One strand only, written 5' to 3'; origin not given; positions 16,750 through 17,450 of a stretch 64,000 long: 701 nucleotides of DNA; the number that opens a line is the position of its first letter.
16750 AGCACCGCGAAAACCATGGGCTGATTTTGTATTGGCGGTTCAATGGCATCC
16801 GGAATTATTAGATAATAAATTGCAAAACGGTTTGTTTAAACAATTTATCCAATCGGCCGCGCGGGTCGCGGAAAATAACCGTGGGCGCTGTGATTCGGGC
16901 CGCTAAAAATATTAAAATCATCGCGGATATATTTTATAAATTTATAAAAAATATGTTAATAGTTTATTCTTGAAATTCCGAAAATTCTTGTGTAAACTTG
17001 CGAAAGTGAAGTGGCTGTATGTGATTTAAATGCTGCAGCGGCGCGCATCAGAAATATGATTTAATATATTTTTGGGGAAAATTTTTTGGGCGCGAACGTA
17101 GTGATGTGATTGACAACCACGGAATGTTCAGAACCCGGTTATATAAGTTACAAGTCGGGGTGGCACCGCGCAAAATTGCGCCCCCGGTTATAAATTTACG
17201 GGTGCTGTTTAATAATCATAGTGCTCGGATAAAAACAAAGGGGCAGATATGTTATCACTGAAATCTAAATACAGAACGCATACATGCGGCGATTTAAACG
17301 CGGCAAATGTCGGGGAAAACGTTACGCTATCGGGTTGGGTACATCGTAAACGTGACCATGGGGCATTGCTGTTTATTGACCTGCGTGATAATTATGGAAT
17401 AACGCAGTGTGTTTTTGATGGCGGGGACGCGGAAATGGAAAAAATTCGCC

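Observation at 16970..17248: T-box-like tRNA-sensing antiterminator upstream of aspS in an apparently alphaproteobacterial genome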

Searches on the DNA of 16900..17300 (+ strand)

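Call 4: search_rna_families(source=window, start=16900, end=17300, threshold=evalue, max_evalue=10, show_alignments=5)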
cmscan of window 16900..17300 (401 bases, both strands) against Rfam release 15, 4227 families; matches with E-value up to 10: 3.
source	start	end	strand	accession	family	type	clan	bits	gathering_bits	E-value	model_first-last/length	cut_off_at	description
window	17026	17188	+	RF00230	T-box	Cis-reg; leader;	-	25.8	93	0.00061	1-219/219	no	T-box leader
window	17125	17275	+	RF02779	PepN_thermometer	Cis-reg; thermoregulator;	-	17.7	83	1.1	1-136/136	no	PepN 5' UTR thermometer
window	16937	17026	+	RF01509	Afu_300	Gene; snRNA; snoRNA; CD-box;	-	16.1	40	1.3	1-91/91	no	A. fumigatus snoRNA Afu_300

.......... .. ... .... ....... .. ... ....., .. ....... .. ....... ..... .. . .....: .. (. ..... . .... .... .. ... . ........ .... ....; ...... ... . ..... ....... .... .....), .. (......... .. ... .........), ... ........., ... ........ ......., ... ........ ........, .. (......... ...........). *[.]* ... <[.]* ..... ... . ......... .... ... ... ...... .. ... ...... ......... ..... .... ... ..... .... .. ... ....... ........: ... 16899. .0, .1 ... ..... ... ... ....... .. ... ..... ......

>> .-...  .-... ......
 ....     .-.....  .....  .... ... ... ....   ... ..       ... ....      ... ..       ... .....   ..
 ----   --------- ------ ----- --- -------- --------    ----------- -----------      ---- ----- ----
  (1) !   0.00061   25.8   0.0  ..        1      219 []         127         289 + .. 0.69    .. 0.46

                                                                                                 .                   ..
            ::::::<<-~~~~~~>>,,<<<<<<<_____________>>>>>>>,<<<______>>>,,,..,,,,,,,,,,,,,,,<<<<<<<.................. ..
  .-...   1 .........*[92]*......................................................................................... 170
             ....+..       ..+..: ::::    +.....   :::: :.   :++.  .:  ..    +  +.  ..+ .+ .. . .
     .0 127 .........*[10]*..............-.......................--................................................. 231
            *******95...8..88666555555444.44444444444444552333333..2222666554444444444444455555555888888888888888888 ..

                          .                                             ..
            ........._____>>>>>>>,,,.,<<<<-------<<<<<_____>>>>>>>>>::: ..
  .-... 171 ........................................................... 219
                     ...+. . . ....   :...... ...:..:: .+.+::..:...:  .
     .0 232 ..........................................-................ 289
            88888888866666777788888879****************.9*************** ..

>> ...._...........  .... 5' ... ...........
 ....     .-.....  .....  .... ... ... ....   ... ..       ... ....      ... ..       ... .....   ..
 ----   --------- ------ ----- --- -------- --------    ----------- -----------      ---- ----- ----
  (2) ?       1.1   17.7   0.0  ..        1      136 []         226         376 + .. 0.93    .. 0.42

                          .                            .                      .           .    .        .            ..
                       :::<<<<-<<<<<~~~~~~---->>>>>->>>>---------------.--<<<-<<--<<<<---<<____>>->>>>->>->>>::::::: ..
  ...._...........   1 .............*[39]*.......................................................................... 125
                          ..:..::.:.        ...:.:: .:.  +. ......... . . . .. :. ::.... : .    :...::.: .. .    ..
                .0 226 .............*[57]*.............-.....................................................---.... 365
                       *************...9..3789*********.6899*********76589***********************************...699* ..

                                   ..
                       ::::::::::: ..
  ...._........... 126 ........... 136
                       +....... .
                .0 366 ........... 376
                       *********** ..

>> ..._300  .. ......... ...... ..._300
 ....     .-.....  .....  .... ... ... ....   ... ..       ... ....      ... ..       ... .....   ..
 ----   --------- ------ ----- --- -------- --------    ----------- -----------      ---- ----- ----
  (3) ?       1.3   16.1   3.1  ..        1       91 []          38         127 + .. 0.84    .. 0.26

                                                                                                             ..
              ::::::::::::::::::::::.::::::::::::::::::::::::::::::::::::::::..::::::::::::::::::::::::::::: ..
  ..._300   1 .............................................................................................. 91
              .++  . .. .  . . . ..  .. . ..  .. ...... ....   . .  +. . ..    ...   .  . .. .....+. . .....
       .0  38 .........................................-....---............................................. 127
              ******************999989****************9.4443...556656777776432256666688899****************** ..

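Call 36: build_rna_model(alignment_id=A2, structure=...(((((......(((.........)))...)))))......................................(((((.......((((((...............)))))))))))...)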
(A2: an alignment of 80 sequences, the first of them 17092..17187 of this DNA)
Model R1 built from alignment A2 (80 sequences, 122 columns); structure: as given.
model positions 99; base pairs 19; branch points 1; effective number of sequences 2.01; information 0.59 bits per position. Calibrated on 0.2 Mb of random sequence (short: E-values are rough).
structure used (alignment columns):
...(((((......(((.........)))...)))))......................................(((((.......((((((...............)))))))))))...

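Call 37: search_with_rna_model(model_id=R1, source=window, max_evalue=10, show_alignments=3)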
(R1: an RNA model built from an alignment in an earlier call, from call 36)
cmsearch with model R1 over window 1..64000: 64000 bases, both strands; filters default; matches with E-value up to 10: 7.
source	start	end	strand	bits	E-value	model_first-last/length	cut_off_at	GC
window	17092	17187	+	80.9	1.7e-19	1-99/99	no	0.53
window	19452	19550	-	14.1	0.078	1-99/99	no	0.37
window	43361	43459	-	13.3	0.13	1-99/99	no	0.54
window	24345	24450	+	13.2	0.14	1-99/99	no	0.38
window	19304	19385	+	11.7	0.34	1-99/99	no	0.37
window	62498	62568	-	10.1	0.91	1-99/99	no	0.31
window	38723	38743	-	8.5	2.4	69-93/99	no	0.71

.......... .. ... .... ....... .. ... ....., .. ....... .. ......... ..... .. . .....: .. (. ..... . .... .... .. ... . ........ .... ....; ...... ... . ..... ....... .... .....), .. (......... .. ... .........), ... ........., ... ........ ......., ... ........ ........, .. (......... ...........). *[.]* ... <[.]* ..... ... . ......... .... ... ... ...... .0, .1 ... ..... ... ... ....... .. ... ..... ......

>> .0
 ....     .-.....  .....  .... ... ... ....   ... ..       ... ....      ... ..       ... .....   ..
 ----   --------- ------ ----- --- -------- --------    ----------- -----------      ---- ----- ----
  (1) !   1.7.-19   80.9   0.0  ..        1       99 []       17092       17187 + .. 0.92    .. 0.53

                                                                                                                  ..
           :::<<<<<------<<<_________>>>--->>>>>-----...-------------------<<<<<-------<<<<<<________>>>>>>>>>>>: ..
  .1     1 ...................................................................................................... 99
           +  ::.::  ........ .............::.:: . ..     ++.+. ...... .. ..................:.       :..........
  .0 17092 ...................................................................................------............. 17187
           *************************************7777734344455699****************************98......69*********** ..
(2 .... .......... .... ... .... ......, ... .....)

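Call 39: search_with_rna_model(model_id=R1, sources=[L001, L002, L003, L004, L005, L006, L007, L008, L009, L010, L011, L012, L013, L014, L015, L016, L017, L018, L019, L020, L021, L022, L023, L024, L025, L026, L027, L028, L029, L030, L031, L032, L033, L034, L035, L036, L037, L038, L039, L040, L041, L042, L043, L044, L045, L046, L047, L048, L049, L050, L051, L052, L053, L054, L055, L056, L057, L058, L059, L060, L061, L062, L063, L064, L065, L066, L067, L068, L069, L070, L071, L072, L073, L074, L075, L076, L077, L078, L079, L080], max_evalue=0.1)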
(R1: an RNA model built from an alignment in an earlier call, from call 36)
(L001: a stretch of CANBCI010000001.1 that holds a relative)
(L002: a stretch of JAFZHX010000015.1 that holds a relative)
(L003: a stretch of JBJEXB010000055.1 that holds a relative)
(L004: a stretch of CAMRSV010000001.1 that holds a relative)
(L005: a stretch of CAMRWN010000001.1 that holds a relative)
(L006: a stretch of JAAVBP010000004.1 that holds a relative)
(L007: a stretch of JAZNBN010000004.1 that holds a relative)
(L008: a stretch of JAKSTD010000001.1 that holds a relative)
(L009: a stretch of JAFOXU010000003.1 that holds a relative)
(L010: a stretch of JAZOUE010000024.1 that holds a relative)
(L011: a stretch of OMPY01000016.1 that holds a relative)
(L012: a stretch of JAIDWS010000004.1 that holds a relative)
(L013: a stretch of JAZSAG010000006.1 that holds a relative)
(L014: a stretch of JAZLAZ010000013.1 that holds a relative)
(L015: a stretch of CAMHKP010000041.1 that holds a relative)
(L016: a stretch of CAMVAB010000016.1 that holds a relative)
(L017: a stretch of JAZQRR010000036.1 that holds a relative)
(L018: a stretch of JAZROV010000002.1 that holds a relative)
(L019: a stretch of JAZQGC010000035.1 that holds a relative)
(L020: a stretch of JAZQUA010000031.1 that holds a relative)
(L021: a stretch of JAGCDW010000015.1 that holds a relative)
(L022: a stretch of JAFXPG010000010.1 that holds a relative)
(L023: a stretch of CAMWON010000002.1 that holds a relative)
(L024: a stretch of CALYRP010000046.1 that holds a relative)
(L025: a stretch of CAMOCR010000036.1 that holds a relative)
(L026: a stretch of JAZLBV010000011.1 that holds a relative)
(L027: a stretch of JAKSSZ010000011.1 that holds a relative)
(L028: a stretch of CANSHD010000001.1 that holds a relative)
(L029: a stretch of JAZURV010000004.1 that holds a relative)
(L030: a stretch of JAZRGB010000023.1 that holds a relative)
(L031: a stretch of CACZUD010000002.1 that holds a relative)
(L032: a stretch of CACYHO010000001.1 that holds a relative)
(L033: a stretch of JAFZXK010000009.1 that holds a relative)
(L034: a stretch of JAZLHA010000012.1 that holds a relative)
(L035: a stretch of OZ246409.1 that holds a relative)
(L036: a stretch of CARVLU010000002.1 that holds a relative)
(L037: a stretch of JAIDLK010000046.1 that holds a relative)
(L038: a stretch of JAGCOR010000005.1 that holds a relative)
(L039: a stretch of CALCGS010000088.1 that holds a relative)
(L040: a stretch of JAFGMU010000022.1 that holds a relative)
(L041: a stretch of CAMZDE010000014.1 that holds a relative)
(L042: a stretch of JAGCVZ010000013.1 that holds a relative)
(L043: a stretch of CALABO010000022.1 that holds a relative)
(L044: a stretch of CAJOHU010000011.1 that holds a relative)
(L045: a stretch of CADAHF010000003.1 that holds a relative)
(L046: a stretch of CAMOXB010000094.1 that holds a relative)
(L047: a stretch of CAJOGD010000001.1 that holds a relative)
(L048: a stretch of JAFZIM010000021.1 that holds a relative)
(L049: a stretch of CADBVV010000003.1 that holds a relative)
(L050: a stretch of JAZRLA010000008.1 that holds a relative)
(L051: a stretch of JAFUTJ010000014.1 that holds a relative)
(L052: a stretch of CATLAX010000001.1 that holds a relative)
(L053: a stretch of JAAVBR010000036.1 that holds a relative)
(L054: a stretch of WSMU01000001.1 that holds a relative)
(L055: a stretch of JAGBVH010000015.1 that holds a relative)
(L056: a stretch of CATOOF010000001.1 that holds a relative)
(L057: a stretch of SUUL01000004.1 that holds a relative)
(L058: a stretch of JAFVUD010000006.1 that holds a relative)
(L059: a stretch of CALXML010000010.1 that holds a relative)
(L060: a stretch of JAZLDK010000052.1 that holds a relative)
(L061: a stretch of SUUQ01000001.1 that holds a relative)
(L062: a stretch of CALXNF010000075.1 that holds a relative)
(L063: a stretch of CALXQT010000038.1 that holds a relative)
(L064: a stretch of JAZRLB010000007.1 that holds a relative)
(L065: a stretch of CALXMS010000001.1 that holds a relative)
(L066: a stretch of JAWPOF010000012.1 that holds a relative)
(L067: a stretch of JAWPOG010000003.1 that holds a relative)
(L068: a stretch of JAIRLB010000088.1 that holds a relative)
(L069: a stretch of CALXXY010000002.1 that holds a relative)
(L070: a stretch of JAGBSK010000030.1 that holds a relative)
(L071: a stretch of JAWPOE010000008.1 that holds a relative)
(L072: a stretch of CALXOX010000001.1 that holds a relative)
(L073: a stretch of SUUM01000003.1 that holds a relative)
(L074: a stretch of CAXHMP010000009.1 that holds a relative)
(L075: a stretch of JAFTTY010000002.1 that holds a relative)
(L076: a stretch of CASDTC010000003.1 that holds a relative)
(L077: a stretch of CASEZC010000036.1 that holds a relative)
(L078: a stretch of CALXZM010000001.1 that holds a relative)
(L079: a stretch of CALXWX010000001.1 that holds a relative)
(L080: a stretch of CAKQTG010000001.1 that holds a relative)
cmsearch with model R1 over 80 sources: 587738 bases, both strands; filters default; matches with E-value up to 0.1: 81.
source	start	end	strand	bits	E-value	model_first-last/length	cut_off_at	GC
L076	2826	2924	+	98.3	4.1e-23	1-99/99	no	0.48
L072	2838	2934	+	97.8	5.4e-23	1-99/99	no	0.47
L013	2835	2934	+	97.4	6.8e-23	1-99/99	no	0.46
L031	2826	2926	+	95.6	2.1e-22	1-99/99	no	0.43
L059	2836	2935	+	95.5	2.2e-22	1-99/99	no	0.49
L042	2829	2929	+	95.2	2.6e-22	1-99/99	no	0.49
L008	2836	2935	+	95.2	2.6e-22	1-99/99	no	0.44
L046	30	131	+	95.2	2.6e-22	1-99/99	no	0.41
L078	2840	2938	+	95.1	2.9e-22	1-99/99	no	0.49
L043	2828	2927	+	94.7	3.5e-22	1-99/99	no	0.49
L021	2770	2869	+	94.1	5.1e-22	1-99/99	no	0.5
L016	2830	2931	+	94.1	5.3e-22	1-99/99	no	0.43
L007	2835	2934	+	94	5.5e-22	1-99/99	no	0.47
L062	1418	1514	+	94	5.6e-22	1-99/99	no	0.49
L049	2826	2927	+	93.9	5.9e-22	1-99/99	no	0.41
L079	2833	2934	+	93.6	6.9e-22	1-99/99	no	0.46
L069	2835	2933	+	93.4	7.7e-22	1-99/99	no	0.55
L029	2797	2898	+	93.3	8.2e-22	1-99/99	no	0.45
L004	2839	2941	+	93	1e-21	1-99/99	no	0.5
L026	2831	2931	+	93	1e-21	1-99/99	no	0.45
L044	2831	2932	+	92.8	1.2e-21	1-99/99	no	0.48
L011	2829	2928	+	92.3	1.5e-21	1-99/99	no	0.43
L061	2825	2925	+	92.1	1.7e-21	1-99/99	no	0.51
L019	2823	2928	+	91.5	2.6e-21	1-99/99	no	0.47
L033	2832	2934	+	91.4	2.6e-21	1-99/99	no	0.47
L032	2830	2931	+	91.4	2.7e-21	1-99/99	no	0.42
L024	2829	2928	+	91.1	3.2e-21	1-99/99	no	0.46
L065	2841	2933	+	90.9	3.7e-21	1-99/99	no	0.45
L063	2839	2932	+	90.8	3.8e-21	1-99/99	no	0.5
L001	2841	2941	+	90.8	3.8e-21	1-99/99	no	0.49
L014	2830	2930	+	90.7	4.1e-21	1-99/99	no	0.45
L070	2825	2926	+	90.6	4.2e-21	1-99/99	no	0.46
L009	2217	2319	+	90.5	4.6e-21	1-99/99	no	0.49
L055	2827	2928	+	90.5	4.6e-21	1-99/99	no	0.47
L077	2270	2366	+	90.4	5e-21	1-99/99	no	0.51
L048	2832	2932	+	90.2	5.7e-21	1-99/99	no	0.44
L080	2833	2927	+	89.6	7.8e-21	1-99/99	no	0.53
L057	2830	2929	+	89.6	8.2e-21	1-99/99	no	0.48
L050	2766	2869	+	89.3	9.7e-21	1-99/99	no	0.49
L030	2454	2551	+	89.3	9.8e-21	1-99/99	no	0.49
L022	2826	2925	+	89.1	1.1e-20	1-99/99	no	0.43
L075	2829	2930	+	88.5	1.6e-20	1-99/99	no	0.49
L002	2836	2932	+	88.4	1.7e-20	1-99/99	no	0.48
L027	2840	2938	+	88.2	1.8e-20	1-99/99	no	0.44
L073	2825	2925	+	87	3.8e-20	1-99/99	no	0.48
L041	1111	1211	+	87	3.9e-20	1-99/99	no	0.46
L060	2825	2926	+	86.9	4.1e-20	1-99/99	no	0.52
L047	2821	2924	+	86.5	5.4e-20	1-99/99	no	0.42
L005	2840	2934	+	86.4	5.7e-20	1-99/99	no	0.56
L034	2835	2934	+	85.6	9.3e-20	1-99/99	no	0.46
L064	2824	2923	+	85.4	1e-19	1-99/99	no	0.52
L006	2870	2972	+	85.3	1.1e-19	1-99/99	no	0.53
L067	2830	2931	+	85.3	1.1e-19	1-99/99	no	0.52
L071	2828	2930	+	85.2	1.2e-19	1-99/99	no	0.49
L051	2836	2932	+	84.8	1.5e-19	1-99/99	no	0.54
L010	1997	2100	+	84.5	1.8e-19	1-99/99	no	0.47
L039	2823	2921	+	84.3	2e-19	1-99/99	no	0.41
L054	1531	1632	+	84.1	2.2e-19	1-99/99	no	0.59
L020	783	882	+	84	2.4e-19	1-99/99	no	0.47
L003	2730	2825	+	83.7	2.9e-19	1-99/99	no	0.5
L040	2829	2931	+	83.7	3e-19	1-99/99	no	0.5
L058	2822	2924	+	83.1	4.3e-19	1-99/99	no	0.53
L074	2833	2932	+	82.8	4.9e-19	1-99/99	no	0.6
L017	1055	1158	+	82.2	7.2e-19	1-99/99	no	0.46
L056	2874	2977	+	81.7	9.8e-19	1-99/99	no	0.53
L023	2874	2978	+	81.3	1.2e-18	1-99/99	no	0.63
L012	2828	2922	+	81.1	1.4e-18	1-99/99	no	0.55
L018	2831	2931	+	81.1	1.4e-18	1-99/99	no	0.5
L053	2832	2930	+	80.6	1.9e-18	1-99/99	no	0.6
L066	2830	2930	+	80.6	2e-18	1-99/99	no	0.5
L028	2875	2978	+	80.4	2.2e-18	1-99/99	no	0.63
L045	2838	2932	+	77.7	1.1e-17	1-99/99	no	0.49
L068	2238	2335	+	77.6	1.2e-17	1-99/99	no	0.49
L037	2876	2978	+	77.4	1.3e-17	1-99/99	no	0.58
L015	1202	1296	+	77.3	1.4e-17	1-99/99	no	0.53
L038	2825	2930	+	75.8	3.6e-17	1-99/99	no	0.49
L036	2819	2916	+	74.8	6.7e-17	1-99/99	no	0.53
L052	2874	2978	+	74.6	7.4e-17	1-99/99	no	0.57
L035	2856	2952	+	73.9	1.1e-16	1-99/99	no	0.52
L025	1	34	+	29.2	7.4e-05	63-99/99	5'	0.68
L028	5195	5280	-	17.5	0.094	1-99/99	no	0.5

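Call 64: search_rna_families(sources=[L108, L126, L162, L200, L199, L104, L187, L160, L174, L183, L101, L149, L195, L118, L089], threshold=gathering)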
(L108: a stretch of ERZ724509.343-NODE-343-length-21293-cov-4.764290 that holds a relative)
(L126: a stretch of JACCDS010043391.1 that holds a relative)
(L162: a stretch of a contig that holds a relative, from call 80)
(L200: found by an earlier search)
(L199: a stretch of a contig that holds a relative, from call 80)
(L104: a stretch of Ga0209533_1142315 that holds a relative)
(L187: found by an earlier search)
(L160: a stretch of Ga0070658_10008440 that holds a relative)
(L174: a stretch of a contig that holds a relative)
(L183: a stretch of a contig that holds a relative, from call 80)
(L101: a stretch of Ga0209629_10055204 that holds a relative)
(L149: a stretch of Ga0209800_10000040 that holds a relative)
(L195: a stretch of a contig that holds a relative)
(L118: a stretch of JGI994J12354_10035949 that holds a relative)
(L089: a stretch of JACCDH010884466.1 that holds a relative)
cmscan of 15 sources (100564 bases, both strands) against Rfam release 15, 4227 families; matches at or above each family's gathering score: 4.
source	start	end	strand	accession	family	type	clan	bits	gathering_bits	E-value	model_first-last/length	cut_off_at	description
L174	484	554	-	RF00005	tRNA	Gene; tRNA;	CL00001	63.7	29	2.6e-11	1-71/71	no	tRNA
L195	4047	4117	-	RF00005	tRNA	Gene; tRNA;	CL00001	63.4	29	3.2e-11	1-71/71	no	tRNA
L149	6641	6712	-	RF00005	tRNA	Gene; tRNA;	CL00001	61.1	29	1.3e-10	1-71/71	no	tRNA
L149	6538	6608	-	RF00005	tRNA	Gene; tRNA;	CL00001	60.6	29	1.9e-10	1-71/71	no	tRNA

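Call 80: search_with_rna_model(model_id=R1, sources=[L108, L126, L162, L199, L090, L104, L160, L107, L174, L183, L101, L195, L149, L118, L088, L103, L134, L142, L150, L154, L122], max_evalue=1, show_alignments=0)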
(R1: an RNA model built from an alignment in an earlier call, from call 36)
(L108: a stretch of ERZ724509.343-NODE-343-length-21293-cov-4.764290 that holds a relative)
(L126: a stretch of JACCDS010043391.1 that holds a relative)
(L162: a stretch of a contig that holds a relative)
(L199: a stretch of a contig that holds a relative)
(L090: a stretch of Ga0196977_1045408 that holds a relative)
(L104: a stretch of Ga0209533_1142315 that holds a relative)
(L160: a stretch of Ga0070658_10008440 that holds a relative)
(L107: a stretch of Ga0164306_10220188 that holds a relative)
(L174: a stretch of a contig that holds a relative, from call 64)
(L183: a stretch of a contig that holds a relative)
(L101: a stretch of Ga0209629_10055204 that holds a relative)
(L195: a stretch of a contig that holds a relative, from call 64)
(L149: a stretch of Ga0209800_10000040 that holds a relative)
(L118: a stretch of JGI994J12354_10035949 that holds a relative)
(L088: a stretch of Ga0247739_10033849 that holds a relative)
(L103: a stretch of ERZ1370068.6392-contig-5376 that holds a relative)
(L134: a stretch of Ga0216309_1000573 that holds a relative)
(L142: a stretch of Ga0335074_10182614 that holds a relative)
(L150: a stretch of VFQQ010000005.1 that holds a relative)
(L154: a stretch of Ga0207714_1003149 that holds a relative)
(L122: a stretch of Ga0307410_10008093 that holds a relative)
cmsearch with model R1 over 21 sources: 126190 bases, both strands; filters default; matches with E-value up to 1: 15.
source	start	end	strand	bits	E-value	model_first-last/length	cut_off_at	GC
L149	6401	6500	-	91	7.4e-22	1-99/99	no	0.43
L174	768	859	+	75.1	1.2e-17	1-99/99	no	0.55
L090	850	937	+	70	2.7e-16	1-99/99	no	0.49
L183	4848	4983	+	69.2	4.3e-16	1-99/99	no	0.5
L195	6625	6724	+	68.9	5.2e-16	1-99/99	no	0.52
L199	2316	2405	-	59.6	1.5e-13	1-99/99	no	0.5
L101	2534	2644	-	57.4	5.5e-13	1-99/99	no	0.49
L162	7994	8101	-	53.7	5.2e-12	1-99/99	no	0.52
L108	2275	2383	+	50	4.9e-11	1-99/99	no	0.5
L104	559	671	+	49.6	6.3e-11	1-99/99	no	0.45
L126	2672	2780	-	49.5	6.6e-11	1-99/99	no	0.53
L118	1913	2021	-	44.9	1.1e-09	1-99/99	no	0.5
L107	27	135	-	29.8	1.1e-05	1-99/99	no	0.71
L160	6536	6643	+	28.1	3.1e-05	1-99/99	no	0.71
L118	259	361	-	11.2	0.92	1-99/99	no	0.41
